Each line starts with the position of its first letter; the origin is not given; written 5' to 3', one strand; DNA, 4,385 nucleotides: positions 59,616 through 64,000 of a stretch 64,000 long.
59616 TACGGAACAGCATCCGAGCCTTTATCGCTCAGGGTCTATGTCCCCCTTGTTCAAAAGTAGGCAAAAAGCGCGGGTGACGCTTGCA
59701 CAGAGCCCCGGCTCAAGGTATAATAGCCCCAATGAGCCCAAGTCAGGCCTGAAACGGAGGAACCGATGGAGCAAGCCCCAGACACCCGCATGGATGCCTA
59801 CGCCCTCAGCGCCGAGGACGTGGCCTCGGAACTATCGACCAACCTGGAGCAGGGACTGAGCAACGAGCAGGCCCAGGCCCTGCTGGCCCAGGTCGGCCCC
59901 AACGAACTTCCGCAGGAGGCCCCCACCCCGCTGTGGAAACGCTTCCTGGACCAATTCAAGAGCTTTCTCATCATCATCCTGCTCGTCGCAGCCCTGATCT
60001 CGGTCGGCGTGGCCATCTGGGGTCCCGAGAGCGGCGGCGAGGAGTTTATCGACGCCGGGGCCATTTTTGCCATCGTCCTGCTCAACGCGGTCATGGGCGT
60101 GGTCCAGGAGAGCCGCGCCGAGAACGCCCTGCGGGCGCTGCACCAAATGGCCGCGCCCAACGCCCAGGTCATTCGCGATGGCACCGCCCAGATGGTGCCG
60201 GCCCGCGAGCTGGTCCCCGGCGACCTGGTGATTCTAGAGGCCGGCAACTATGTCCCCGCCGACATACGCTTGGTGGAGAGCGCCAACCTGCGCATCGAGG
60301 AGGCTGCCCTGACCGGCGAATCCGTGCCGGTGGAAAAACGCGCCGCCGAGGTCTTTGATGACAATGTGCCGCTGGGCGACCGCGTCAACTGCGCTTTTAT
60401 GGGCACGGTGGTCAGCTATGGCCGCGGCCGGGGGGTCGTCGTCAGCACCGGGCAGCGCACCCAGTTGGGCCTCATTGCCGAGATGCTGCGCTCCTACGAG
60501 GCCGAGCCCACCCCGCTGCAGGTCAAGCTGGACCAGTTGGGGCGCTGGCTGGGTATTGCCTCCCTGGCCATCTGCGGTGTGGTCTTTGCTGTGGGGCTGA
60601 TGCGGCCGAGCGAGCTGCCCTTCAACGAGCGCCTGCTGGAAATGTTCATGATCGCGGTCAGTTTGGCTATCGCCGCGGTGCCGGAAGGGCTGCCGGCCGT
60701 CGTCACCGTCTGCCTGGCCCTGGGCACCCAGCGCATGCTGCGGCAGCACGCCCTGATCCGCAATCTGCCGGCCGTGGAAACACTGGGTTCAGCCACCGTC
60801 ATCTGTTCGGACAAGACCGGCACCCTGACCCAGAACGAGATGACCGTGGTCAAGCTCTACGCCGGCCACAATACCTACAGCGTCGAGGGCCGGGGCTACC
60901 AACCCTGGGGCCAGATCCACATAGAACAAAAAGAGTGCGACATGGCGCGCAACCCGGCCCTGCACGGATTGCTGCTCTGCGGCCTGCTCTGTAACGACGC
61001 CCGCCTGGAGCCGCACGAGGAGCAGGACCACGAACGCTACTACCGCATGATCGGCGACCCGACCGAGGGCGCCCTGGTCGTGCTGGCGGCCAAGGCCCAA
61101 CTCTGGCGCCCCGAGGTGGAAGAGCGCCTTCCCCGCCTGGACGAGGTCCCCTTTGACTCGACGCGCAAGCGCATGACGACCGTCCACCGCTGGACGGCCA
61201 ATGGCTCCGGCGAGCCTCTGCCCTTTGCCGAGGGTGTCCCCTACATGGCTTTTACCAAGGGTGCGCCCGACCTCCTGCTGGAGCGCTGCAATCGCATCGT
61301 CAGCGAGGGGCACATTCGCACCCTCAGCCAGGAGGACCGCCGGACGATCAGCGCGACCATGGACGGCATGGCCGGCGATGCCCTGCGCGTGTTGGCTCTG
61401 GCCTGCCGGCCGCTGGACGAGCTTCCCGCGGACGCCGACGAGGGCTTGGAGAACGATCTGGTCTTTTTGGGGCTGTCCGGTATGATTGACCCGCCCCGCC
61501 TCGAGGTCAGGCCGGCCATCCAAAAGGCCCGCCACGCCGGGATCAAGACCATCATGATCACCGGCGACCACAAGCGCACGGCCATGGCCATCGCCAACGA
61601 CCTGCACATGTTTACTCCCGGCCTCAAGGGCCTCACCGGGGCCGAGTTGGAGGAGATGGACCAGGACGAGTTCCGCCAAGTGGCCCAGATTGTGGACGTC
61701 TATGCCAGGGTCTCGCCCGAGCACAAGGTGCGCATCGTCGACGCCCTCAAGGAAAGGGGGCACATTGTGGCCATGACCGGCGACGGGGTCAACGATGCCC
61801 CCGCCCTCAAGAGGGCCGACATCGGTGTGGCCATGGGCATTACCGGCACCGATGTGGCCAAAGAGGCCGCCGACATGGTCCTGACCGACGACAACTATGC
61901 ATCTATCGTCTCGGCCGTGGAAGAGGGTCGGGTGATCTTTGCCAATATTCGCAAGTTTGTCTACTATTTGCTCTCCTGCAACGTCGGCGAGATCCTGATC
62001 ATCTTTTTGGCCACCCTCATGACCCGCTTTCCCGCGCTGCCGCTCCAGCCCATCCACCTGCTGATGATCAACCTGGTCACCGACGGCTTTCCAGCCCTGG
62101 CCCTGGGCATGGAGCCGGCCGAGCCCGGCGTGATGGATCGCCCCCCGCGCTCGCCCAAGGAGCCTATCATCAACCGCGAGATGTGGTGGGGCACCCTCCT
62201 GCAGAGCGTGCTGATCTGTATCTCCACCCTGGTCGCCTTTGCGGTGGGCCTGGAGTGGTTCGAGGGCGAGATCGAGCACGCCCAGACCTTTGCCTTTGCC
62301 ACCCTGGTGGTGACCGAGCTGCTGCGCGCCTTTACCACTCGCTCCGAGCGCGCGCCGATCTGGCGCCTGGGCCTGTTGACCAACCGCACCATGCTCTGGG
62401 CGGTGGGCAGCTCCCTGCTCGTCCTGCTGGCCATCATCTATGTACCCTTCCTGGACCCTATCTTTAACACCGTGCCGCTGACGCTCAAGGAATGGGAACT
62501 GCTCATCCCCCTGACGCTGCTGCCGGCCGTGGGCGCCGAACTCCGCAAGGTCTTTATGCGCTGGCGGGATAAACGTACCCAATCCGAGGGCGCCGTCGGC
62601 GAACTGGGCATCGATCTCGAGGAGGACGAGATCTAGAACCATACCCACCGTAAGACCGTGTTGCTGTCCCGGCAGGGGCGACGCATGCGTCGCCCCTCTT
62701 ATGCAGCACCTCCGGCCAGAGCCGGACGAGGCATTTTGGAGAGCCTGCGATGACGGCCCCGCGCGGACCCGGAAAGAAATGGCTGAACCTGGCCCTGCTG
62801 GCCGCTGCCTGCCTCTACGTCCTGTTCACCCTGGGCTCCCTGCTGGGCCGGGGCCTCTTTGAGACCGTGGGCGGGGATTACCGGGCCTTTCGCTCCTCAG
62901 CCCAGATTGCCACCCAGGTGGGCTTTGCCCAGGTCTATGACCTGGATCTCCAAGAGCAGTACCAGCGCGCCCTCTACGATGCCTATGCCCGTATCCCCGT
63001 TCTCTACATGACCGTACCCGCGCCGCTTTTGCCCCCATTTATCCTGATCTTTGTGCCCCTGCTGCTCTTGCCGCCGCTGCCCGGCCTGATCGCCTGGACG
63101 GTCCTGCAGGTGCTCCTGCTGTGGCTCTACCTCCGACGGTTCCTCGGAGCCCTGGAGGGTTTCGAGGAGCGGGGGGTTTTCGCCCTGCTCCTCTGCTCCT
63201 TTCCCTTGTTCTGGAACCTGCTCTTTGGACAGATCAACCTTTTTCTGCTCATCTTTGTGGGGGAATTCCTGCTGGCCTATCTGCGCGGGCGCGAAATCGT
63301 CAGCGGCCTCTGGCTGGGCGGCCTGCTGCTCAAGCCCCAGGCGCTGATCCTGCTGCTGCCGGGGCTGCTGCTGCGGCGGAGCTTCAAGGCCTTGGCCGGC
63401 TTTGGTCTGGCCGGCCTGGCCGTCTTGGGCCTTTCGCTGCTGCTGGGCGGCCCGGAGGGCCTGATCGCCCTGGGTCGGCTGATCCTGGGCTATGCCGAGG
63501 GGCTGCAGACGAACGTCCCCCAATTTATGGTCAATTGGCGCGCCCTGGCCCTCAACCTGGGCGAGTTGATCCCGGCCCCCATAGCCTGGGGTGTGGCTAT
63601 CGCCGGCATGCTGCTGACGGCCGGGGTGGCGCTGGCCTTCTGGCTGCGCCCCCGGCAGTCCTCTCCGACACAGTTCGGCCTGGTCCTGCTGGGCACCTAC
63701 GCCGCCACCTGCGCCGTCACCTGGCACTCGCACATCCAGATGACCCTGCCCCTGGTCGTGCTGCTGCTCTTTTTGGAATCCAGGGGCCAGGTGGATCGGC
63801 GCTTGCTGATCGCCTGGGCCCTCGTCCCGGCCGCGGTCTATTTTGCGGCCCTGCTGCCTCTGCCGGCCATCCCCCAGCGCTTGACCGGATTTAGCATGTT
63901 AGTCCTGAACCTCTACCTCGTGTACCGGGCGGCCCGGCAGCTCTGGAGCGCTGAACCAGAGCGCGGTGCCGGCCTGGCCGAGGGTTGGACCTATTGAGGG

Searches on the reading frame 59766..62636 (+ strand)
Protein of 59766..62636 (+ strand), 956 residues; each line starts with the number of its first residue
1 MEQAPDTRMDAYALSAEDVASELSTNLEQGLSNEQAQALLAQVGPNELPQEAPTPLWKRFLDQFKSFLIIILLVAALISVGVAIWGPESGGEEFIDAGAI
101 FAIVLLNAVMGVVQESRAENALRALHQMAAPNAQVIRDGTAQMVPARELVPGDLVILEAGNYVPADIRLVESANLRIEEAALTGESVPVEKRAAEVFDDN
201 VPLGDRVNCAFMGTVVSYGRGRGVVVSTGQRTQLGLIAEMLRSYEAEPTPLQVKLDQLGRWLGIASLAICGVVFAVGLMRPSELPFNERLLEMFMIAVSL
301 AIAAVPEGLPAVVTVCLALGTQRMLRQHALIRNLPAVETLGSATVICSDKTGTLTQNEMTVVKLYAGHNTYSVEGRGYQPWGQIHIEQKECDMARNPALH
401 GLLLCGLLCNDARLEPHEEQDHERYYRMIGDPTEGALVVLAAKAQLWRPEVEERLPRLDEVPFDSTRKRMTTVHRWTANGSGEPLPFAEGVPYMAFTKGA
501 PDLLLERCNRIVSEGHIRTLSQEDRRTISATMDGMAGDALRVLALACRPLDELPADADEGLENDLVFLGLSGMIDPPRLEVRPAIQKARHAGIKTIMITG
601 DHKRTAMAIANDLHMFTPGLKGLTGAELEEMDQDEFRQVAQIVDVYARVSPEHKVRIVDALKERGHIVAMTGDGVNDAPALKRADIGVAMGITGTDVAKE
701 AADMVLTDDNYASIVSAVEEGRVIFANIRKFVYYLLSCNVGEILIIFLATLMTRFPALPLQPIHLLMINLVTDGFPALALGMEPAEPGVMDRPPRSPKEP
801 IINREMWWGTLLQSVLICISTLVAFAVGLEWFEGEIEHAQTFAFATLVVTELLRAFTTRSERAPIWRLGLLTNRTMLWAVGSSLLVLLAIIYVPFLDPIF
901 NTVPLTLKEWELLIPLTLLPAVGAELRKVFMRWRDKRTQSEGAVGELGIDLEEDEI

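Call 36: search_protein_families(library=pfam, proteins=[window:59766-62636:+], max_evalue=0.0001)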
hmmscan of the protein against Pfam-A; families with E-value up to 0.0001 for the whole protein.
window:59766-62636:+ (956 aa): 6 families
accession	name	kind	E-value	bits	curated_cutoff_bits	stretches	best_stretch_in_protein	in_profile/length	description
PF00689.26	Cation_ATPase_C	-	1.1e-55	188.5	27.3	1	758-930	2-175/175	Cation transporting ATPase, C-terminus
PF00122.25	E1-E2_ATPase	-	1.9e-51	174.6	28.1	1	128-327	2-181/181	E1-E2 ATPase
PF00690.31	Cation_ATPase_N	-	1.4e-24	86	20.4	1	12-79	2-69/69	Cation transporter/ATPase, N-terminus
PF13246.12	Cation_ATPase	-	5.2e-23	81.3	21.7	1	408-511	2-91/91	Cation transport ATPase (P-type)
PF00702.32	Hydrolase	-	3.8e-18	67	26.4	1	568-685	88-191/191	haloacid dehalogenase-like hydrolase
PF08282.18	Hydrolase_3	-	2.7e-05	24.5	20.9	0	668-715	206-252/255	haloacid dehalogenase-like hydrolase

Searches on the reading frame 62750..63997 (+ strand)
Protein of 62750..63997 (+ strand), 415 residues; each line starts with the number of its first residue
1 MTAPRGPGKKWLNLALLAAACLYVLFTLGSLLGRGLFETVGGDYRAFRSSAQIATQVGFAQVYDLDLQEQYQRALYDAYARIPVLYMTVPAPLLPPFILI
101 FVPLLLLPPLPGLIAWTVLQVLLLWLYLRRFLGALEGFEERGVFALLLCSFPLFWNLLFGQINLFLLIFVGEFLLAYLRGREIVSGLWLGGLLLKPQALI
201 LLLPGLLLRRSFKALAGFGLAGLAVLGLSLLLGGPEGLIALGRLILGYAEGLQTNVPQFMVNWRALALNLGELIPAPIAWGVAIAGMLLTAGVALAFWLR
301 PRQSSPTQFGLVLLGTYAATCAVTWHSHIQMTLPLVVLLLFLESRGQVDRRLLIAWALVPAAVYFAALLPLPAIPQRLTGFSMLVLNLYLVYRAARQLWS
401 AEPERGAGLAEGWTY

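Call 36: search_protein_families(library=pfam, proteins=[window:62750-63997:+], max_evalue=0.0001)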
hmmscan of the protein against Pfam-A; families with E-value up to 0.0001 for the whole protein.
window:62750-63997:+ (415 aa): 1 family
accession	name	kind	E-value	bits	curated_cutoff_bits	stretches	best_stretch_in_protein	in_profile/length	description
PF09594.16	GT87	-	1.2e-22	81.3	25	1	95-317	5-230/237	Glycosyltransferase family 87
